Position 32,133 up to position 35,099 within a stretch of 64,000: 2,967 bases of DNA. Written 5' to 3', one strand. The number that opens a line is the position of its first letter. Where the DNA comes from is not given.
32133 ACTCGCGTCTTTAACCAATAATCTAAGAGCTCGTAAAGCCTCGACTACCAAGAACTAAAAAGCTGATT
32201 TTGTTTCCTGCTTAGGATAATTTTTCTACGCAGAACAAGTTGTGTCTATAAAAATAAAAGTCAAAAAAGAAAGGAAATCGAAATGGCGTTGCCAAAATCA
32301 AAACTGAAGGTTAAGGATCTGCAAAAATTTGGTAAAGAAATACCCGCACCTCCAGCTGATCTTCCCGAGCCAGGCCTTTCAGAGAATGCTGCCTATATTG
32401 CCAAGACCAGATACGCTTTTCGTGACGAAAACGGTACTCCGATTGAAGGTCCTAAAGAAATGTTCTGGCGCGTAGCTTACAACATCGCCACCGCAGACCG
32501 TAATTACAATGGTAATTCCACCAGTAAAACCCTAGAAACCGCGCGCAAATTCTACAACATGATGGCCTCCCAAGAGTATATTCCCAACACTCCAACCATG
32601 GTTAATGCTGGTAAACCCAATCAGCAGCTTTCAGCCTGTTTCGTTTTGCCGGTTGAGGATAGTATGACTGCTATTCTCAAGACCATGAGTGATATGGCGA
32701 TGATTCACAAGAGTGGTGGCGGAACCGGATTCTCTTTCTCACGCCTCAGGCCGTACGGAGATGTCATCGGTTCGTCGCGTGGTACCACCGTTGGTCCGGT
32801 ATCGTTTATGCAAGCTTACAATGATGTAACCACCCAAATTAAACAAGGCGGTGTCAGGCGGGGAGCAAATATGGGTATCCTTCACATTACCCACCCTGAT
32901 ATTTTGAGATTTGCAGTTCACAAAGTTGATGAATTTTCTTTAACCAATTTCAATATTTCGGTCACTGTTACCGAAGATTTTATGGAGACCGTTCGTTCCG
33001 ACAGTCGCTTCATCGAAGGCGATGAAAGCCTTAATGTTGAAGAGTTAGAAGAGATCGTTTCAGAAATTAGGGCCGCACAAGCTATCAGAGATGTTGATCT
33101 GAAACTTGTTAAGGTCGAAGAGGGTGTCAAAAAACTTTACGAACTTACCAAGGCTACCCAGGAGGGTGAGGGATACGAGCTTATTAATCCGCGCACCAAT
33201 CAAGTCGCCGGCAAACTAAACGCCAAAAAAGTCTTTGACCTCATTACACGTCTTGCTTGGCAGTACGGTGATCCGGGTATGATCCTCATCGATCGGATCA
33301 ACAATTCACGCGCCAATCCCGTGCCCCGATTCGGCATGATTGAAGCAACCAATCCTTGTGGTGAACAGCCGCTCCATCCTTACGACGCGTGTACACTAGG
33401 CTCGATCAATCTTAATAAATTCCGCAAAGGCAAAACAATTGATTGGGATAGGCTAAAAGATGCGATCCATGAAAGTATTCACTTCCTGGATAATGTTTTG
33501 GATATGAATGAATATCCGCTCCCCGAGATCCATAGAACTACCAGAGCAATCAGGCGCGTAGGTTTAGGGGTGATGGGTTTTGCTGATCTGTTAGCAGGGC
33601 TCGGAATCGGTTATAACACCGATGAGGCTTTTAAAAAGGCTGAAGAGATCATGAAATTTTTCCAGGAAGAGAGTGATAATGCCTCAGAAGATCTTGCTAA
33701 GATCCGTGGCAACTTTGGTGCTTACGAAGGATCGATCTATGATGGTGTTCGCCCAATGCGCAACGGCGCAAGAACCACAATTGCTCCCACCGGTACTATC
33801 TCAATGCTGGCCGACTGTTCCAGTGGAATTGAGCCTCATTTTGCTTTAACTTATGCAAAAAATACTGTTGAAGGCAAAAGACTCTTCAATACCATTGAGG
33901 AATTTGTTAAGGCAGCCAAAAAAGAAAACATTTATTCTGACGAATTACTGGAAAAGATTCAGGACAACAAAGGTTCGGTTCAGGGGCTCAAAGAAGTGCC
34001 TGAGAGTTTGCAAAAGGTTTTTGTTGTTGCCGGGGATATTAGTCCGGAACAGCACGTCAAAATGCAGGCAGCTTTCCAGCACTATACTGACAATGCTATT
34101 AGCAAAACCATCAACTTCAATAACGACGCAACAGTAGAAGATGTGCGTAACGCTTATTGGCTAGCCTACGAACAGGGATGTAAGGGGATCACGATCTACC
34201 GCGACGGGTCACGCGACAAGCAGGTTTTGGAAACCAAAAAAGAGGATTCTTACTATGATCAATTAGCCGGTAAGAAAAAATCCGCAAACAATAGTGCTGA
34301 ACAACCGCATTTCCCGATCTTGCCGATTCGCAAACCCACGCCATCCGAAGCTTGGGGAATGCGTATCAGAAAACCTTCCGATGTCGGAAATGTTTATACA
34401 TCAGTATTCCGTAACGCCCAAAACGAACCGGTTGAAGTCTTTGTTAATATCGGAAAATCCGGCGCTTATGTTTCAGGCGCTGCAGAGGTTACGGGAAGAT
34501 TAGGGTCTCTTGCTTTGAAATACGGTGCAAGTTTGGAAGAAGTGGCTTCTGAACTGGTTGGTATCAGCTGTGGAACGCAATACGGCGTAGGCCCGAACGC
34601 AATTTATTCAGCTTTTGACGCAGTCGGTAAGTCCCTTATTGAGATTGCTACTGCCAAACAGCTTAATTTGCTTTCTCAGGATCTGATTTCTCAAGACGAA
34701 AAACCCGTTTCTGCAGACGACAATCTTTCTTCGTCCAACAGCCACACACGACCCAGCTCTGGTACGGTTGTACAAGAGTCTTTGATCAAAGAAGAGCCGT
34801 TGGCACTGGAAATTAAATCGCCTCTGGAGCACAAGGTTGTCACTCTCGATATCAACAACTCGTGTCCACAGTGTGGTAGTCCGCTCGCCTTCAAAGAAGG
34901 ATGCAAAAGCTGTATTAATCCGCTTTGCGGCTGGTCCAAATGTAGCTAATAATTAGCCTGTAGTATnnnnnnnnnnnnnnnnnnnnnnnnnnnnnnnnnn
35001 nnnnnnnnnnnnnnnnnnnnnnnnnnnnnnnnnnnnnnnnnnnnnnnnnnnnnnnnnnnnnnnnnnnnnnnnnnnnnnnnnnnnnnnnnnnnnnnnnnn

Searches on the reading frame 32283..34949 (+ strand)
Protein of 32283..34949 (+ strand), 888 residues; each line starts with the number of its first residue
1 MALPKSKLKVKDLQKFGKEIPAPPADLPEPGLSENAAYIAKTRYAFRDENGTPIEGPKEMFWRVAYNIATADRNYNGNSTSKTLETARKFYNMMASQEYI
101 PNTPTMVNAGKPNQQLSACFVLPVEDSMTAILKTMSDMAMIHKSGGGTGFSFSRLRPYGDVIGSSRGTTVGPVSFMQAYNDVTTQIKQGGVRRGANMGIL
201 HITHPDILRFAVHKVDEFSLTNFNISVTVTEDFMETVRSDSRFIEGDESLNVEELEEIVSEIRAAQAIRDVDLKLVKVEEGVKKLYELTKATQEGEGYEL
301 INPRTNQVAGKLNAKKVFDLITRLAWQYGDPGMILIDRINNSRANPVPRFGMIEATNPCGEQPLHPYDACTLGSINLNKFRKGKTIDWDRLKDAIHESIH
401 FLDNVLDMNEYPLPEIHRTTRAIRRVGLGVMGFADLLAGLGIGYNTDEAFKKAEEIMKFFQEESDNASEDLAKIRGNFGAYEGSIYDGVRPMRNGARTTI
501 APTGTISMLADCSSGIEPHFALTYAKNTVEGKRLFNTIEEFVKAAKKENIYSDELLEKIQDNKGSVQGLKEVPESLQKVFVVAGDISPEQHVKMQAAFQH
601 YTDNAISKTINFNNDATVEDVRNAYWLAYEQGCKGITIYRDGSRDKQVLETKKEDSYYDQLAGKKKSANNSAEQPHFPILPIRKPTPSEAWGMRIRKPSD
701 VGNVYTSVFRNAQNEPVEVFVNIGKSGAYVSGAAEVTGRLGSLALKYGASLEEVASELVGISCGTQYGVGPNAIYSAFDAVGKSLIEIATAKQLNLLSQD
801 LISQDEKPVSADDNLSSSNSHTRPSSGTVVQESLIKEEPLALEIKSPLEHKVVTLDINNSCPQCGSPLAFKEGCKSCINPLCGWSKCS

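Call 23: search_protein_families(library=pfam, proteins=[window:32283-34949:+], max_evalue=0.00001)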
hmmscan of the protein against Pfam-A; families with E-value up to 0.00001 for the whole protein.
window:32283-34949:+ (888 aa): 3 families
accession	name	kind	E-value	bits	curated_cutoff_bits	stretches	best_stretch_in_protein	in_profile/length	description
PF02867.20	Ribonuc_red_lgC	-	3.4e-125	419.1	23.9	2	117-487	1-345/523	Ribonucleotide reductase, barrel domain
PF00317.26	Ribonuc_red_lgN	-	1.4e-23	83.2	28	1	32-114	3-77/77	Ribonucleotide reductase, all-alpha domain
PF12637.14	TSCPD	-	3.8e-11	43.6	22.8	1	702-785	14-84/88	TSCPD domain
